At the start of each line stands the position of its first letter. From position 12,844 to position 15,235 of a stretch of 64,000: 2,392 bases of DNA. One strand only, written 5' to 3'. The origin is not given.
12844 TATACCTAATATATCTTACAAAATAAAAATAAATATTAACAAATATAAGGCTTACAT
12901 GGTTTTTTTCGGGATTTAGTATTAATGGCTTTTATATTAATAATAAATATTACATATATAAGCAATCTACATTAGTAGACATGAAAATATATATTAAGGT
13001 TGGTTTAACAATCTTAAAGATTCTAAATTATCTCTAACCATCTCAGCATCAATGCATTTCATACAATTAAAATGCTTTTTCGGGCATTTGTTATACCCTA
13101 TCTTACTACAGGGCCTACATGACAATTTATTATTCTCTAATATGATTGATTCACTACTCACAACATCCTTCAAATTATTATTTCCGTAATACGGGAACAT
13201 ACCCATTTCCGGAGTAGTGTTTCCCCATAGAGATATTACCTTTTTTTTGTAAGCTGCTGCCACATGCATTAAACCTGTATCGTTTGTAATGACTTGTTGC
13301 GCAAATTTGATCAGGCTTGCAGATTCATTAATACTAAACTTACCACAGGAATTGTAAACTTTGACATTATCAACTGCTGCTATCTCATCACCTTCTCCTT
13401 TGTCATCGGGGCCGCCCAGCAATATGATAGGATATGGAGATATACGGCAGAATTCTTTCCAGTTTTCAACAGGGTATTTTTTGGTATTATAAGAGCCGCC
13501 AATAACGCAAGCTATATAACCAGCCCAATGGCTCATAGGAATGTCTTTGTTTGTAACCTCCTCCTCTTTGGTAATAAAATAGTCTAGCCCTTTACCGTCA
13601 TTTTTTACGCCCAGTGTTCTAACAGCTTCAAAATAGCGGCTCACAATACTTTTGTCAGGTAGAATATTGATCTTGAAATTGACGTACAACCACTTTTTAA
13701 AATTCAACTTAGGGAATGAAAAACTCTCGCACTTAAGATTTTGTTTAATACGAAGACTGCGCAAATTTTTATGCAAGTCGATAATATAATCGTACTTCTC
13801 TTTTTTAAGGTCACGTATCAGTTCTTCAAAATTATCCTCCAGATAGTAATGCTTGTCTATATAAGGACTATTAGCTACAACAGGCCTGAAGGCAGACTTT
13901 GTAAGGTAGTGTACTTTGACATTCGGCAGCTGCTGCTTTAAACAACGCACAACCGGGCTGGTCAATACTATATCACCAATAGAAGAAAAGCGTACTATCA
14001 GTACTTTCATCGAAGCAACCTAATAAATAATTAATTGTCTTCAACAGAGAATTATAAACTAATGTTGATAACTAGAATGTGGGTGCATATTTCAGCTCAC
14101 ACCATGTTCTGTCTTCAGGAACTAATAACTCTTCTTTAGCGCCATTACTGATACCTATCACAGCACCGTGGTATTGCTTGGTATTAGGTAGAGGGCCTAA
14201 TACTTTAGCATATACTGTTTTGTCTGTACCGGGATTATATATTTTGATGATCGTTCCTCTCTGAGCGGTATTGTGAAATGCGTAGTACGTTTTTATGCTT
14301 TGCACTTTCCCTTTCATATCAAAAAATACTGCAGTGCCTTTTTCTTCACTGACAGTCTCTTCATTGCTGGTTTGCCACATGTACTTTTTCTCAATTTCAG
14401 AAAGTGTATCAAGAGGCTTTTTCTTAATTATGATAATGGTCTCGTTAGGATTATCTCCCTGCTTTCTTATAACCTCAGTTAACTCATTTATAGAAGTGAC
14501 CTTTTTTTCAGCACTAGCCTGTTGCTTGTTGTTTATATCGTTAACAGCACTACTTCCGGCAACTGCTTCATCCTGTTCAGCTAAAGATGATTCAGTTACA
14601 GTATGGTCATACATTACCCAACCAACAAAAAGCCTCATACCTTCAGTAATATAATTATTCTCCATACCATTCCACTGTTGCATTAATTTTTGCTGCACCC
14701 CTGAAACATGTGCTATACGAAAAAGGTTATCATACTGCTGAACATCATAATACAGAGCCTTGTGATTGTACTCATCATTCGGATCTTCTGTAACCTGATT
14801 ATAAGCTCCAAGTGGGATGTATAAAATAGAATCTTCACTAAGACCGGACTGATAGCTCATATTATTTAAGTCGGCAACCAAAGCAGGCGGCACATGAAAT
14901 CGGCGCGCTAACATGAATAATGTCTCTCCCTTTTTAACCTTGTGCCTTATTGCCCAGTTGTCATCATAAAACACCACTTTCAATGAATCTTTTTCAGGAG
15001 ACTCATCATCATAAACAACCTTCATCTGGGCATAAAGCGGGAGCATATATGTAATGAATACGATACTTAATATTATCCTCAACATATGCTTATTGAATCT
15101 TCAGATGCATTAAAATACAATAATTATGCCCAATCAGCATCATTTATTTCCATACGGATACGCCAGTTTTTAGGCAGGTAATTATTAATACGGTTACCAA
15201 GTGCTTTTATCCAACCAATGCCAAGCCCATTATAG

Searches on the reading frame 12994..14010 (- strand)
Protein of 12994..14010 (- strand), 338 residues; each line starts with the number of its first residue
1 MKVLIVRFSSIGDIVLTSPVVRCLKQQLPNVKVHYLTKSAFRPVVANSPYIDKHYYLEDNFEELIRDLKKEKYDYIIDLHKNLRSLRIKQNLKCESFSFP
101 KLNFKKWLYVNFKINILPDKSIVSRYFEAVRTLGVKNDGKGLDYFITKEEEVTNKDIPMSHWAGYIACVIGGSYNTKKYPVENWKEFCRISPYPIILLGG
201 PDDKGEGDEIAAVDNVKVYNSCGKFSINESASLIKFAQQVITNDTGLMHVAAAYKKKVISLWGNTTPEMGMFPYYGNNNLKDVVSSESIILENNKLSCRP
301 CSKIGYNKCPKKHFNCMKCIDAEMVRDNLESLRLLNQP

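Call 86: search_protein_families(library=pfam, proteins=[L031:1-6123:+, L031:6157-6462:+, L031:6739-9615:+], max_evalue=0.01)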
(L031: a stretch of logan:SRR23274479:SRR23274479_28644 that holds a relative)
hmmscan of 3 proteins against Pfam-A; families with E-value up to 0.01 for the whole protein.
L031:1-6123:+ (2041 aa): 0 families

L031:6157-6462:+ (102 aa): 0 families

L031:6739-9615:+ (959 aa): 3 families
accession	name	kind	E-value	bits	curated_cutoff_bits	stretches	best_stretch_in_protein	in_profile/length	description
PF13573.12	SprB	-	8.8e-40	134.5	28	4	488-523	2-37/37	SprB repeat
PF13585.12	CHU_C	-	2.1e-14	53.8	27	1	873-956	2-85/86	CHU_C Type IX secretion signal domain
PF18962.6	Por_Secre_tail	-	0.00053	20.7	27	0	520-547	41-68/75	Secretion system C-terminal sorting domain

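Call 104: search_protein_families(library=pfam, proteins=[L031:5434-6123:+, L031:5146-5460:+], max_evalue=1)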
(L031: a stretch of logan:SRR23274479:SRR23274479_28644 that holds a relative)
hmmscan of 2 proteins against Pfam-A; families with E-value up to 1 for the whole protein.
L031:5434-6123:+ (230 aa): 4 families
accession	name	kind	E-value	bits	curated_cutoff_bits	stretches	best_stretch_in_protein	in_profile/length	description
PF12146.15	Hydrolase_4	-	0.013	15.2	27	1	75-123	60-107/239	Serine aminopeptidase, S33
PF01083.28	Cutinase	-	0.019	15.4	25.9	1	69-115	57-103/173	Cutinase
PF01764.32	Lipase_3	-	0.022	15.1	22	1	69-102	43-74/140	Lipase (class 3)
PF00561.26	Abhydrolase_1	-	0.044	13.9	25.8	1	75-216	53-178/245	alpha/beta hydrolase fold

L031:5146-5460:+ (105 aa): 0 families

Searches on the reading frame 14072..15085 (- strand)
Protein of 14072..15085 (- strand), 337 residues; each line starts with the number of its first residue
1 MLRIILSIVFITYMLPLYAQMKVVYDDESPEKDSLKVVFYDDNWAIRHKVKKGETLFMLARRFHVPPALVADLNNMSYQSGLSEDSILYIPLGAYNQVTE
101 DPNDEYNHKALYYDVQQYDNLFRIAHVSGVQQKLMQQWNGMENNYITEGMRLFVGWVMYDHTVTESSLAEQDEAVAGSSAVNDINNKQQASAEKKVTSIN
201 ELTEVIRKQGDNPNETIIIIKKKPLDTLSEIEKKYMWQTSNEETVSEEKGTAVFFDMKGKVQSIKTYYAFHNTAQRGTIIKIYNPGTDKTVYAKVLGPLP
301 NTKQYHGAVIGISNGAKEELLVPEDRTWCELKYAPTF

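Call 86: search_protein_families(library=pfam, proteins=[L031:1-6123:+, L031:6157-6462:+, L031:6739-9615:+], max_evalue=0.01)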
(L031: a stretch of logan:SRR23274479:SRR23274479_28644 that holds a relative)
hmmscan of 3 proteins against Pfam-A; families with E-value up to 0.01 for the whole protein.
L031:1-6123:+ (2041 aa): 0 families

L031:6157-6462:+ (102 aa): 0 families

L031:6739-9615:+ (959 aa): 3 families
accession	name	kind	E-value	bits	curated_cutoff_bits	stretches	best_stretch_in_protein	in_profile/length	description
PF13573.12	SprB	-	8.8e-40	134.5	28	4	488-523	2-37/37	SprB repeat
PF13585.12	CHU_C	-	2.1e-14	53.8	27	1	873-956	2-85/86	CHU_C Type IX secretion signal domain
PF18962.6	Por_Secre_tail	-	0.00053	20.7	27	0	520-547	41-68/75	Secretion system C-terminal sorting domain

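Call 104: search_protein_families(library=pfam, proteins=[L031:5434-6123:+, L031:5146-5460:+], max_evalue=1)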
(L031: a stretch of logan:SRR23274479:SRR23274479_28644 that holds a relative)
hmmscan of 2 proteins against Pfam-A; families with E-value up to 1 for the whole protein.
L031:5434-6123:+ (230 aa): 4 families
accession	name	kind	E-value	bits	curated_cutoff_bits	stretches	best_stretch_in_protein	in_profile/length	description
PF12146.15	Hydrolase_4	-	0.013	15.2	27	1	75-123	60-107/239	Serine aminopeptidase, S33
PF01083.28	Cutinase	-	0.019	15.4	25.9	1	69-115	57-103/173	Cutinase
PF01764.32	Lipase_3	-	0.022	15.1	22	1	69-102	43-74/140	Lipase (class 3)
PF00561.26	Abhydrolase_1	-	0.044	13.9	25.8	1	75-216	53-178/245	alpha/beta hydrolase fold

L031:5146-5460:+ (105 aa): 0 families
